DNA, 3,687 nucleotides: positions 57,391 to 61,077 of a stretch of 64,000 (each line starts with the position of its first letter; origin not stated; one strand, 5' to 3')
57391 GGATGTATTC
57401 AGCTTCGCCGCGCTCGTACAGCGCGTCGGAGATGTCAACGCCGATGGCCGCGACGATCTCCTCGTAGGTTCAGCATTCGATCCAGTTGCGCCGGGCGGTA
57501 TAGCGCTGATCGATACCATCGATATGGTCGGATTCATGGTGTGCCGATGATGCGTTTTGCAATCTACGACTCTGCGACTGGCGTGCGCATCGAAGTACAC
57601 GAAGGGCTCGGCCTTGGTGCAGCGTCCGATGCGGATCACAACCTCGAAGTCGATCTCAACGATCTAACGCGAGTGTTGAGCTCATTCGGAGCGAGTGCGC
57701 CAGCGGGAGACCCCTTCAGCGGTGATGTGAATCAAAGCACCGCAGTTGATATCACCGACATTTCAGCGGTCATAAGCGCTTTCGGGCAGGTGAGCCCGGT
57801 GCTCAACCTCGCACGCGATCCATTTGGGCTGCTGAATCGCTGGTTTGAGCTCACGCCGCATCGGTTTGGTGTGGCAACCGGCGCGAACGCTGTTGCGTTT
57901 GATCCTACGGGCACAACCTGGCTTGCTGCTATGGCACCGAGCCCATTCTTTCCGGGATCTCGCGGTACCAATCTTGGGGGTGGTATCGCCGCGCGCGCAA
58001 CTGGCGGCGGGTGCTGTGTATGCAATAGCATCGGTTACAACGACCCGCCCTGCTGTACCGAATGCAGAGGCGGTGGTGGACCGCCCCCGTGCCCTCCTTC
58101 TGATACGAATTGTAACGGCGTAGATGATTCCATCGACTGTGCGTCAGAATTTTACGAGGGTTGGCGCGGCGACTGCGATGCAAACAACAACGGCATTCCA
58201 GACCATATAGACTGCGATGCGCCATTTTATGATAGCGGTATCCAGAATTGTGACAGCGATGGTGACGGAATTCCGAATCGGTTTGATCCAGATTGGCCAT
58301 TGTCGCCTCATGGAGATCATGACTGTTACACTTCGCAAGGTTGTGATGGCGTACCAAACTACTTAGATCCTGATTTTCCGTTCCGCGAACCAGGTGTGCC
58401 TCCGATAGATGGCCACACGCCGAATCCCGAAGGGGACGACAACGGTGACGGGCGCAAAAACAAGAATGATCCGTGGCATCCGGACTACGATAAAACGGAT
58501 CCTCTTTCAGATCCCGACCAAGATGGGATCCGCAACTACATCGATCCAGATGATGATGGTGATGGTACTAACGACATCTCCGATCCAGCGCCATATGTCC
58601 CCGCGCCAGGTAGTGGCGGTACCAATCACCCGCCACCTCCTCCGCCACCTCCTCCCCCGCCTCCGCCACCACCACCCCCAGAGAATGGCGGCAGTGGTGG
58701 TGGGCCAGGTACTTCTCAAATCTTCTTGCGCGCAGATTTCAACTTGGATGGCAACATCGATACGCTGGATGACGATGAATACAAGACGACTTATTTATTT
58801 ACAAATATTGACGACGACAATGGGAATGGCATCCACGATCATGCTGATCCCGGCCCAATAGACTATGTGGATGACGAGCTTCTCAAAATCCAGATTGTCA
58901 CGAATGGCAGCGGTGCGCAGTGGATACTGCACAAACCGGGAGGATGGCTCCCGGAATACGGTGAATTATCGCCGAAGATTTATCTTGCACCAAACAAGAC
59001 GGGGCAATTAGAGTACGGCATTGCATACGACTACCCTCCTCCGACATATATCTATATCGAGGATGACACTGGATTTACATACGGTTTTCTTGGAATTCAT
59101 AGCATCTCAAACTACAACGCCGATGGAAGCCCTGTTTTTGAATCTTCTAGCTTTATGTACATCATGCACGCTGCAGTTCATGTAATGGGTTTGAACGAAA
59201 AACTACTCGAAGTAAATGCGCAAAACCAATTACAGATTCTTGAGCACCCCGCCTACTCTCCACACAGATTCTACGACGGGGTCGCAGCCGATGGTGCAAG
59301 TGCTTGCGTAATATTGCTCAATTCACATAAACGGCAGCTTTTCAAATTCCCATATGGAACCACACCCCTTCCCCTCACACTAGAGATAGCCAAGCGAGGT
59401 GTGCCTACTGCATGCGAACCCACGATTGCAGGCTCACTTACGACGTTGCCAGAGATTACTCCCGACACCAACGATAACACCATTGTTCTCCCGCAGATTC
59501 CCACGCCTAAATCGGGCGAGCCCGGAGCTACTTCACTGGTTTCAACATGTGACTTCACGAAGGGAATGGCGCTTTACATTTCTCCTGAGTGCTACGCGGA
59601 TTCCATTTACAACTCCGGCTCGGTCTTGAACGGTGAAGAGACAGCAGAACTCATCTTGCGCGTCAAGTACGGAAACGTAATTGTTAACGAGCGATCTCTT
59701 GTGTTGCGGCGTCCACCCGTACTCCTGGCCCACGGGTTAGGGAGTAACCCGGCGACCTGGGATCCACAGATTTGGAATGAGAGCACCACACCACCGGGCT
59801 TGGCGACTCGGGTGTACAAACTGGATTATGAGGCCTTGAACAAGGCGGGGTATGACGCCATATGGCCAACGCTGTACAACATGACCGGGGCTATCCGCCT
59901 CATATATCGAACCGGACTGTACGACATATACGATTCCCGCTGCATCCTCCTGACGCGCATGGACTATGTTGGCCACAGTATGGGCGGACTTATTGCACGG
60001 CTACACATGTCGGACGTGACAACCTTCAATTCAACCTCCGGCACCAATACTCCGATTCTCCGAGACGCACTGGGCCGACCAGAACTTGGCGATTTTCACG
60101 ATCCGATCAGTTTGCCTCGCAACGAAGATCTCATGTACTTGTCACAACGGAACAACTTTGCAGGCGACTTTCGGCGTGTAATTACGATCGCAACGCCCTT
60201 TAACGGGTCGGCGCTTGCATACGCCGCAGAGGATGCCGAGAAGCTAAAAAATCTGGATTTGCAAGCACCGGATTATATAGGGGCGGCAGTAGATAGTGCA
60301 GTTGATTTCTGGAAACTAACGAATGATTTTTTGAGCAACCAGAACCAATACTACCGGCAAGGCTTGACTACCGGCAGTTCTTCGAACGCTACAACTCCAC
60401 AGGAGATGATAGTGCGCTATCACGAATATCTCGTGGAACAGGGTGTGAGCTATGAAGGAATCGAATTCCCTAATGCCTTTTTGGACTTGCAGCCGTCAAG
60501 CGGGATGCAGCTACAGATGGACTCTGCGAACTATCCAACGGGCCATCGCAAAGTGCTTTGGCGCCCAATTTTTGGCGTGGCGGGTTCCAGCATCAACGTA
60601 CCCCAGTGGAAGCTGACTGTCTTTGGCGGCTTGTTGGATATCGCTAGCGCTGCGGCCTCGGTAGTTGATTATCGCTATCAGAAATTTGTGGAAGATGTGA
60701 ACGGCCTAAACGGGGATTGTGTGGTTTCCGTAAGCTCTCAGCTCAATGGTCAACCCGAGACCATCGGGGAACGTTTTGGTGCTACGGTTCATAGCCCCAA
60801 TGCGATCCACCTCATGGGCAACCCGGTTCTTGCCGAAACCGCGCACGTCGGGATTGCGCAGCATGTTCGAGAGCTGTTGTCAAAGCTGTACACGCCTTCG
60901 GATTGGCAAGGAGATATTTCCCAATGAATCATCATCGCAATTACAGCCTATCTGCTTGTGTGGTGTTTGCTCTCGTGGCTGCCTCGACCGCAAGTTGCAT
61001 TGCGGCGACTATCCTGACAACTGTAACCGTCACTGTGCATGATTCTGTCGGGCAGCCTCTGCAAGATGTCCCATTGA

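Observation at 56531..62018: Translationally coupled operon: FG-GAP protein, 1128-aa dockerin/TSP3/poly-Pro/PGAP1-like-hydrolase protein and a secreted beta-rich protein, partly inside a lower-GC island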

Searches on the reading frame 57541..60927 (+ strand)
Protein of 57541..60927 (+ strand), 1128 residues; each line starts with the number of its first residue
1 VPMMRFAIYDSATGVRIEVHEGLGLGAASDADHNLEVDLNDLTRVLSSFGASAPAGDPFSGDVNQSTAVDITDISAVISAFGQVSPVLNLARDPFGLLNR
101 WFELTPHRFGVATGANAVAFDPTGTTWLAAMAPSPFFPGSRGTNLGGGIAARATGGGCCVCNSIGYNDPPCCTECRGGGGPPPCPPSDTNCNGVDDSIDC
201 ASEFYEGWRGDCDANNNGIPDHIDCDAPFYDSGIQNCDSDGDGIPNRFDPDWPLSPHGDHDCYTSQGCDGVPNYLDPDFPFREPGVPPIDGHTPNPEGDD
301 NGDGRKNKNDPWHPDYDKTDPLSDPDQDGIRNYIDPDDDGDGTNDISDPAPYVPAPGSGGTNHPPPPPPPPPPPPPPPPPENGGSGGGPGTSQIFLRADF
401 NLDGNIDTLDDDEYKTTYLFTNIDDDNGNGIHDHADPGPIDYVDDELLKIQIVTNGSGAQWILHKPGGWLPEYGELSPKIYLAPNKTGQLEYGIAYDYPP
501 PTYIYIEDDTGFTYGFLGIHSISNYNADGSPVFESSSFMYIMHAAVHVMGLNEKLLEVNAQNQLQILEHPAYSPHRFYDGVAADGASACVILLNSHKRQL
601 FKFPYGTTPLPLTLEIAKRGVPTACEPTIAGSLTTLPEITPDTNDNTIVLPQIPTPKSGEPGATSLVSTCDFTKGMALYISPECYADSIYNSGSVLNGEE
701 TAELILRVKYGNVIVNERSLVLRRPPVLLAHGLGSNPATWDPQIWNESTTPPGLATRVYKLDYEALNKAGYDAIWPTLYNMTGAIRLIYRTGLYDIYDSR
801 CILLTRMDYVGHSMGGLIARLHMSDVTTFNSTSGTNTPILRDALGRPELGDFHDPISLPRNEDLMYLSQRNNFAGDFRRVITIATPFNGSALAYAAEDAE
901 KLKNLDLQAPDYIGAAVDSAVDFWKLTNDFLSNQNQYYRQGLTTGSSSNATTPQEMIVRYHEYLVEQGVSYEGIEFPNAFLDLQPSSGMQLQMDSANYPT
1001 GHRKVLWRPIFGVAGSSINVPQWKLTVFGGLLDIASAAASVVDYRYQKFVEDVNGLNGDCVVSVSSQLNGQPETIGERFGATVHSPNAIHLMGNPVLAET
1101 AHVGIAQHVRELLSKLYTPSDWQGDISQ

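Call 3: search_protein_families(library=pfam, proteins=[window:57541-60924:+], max_evalue=0.1)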
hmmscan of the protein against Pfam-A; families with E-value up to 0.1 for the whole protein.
window:57541-60924:+ (1128 aa): 2 families
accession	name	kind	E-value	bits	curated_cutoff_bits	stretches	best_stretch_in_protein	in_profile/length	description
PF12697.13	Abhydrolase_6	-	0.0078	17.3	26.3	1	727-875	1-132/217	Alpha/beta hydrolase family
PF07819.20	PGAP1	-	0.0094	16.2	24.3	1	795-824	81-110/233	PGAP1-like alpha/beta domain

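Call 4: search_protein_families(library=ncbifam, proteins=[window:57541-60924:+], max_evalue=0.1)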
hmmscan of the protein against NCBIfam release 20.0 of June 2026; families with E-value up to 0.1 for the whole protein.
window:57541-60924:+ (1128 aa): 0 families

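Call 6: search_solved_structures(query=window:57541-60924:+, max_evalue=1, show_alignments=3)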
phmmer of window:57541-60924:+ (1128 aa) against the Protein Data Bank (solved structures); distinct sequences matched with E-value up to 1: 4.
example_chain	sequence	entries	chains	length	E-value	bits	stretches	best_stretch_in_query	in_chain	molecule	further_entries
4r01_A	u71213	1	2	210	0.004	18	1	55-138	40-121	putative NADH-flavin reductase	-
7d6d_A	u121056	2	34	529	0.46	11.2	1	351-459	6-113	Sorting nexin-1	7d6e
8pj2_z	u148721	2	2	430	0.55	10.9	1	357-423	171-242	Eukaryotic translation initiation factor 5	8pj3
8oz0_H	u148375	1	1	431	0.56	10.9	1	357-423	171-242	Eukaryotic translation initiation factor 5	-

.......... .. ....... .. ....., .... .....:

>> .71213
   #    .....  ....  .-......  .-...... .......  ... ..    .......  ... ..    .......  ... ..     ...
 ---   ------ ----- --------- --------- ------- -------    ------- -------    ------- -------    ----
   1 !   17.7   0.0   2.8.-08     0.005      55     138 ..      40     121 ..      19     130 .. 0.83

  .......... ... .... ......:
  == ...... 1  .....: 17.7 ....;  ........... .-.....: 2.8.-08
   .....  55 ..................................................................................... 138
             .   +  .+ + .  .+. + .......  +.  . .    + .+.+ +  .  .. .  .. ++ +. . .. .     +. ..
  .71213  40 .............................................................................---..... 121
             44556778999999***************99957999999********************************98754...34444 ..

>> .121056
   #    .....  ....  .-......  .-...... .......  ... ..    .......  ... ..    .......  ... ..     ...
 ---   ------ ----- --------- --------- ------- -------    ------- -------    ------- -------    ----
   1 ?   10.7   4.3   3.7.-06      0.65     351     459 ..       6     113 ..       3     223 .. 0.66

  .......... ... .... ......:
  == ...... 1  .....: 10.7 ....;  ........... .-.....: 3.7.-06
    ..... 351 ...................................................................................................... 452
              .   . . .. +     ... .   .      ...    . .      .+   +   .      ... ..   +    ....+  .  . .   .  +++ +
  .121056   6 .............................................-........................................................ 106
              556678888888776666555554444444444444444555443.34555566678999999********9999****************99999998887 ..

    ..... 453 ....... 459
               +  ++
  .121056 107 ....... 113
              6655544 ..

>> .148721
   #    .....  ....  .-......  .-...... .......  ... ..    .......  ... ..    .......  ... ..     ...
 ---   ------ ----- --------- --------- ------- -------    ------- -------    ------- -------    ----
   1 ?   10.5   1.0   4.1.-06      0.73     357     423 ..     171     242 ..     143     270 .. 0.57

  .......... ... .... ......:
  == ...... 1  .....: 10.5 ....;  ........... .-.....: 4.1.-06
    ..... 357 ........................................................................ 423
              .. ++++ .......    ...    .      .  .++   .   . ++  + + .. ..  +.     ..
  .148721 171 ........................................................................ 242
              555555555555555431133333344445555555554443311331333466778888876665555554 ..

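Call 11: find_homologous_proteins(query=window:57541-60924:+, max_evalue=0.001)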
Query window:57541-60924:+: 8000 candidates shared short words with the query, none scored E <= 0.001.
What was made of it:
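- Tried and rejected: No hit was returned (call 11).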

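Call 12: find_encoding_contigs(protein=window:57541-60927:+, flank=10000, max_places=5)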
Protein window:57541-60927:+ (1128 aa): no gene with exactly this product is on record in the collection.
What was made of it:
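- Tried and rejected: It is not on record (call 12), so the source genome is not in the collection.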

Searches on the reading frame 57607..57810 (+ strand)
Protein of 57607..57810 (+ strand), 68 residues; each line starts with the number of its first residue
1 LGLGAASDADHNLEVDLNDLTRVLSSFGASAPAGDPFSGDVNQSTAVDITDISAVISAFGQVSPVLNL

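Call 77: search_protein_families(library=pfam, proteins=[window:57607-57810:+], max_evalue=10)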
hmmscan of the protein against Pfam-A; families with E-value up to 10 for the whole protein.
seq(68 aa): 1 family
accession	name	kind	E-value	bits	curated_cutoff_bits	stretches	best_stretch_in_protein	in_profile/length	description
PF00404.24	Dockerin_1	-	0.0013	19.4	22.9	1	39-60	2-23/57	Dockerin type I domain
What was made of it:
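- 57601..57810 (+): Dockerin-like pair of EF-hand-type segments (aa 21-90). Residues 1-20 (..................) look like the last FG-GAP blade strands. Dockerin_1 E=0.0013, 19.4 bits, below the 22.9 cut-off (call 77).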

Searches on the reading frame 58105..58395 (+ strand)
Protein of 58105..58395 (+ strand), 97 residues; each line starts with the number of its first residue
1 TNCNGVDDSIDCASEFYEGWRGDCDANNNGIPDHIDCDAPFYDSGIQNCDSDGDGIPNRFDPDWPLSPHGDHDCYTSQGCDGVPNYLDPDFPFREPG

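Call 77: search_protein_families(library=pfam, proteins=[window:58105-58395:+], max_evalue=10)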
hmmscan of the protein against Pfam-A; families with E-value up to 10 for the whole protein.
seq(97 aa): 1 family
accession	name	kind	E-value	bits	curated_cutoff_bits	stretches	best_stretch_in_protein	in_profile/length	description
PF05901.16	Excalibur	-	0.2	12.5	22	1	38-57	18-34/36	Excalibur calcium-binding domain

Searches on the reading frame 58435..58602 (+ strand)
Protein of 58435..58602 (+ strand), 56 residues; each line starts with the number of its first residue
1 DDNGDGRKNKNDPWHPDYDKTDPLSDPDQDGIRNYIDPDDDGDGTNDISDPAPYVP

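Call 77: search_protein_families(library=pfam, proteins=[window:58435-58602:+], max_evalue=10)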
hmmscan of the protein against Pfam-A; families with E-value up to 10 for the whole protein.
seq(56 aa): 2 families
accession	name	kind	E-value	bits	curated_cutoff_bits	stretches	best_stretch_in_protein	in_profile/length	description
PF02412.23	TSP_3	-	0.18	11.9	25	2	37-56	13-32/36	Thrombospondin type 3 repeat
PF24013.1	DUF7327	-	2.1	8.8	27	1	34-55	60-81/85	Family of unknown function (DUF7327)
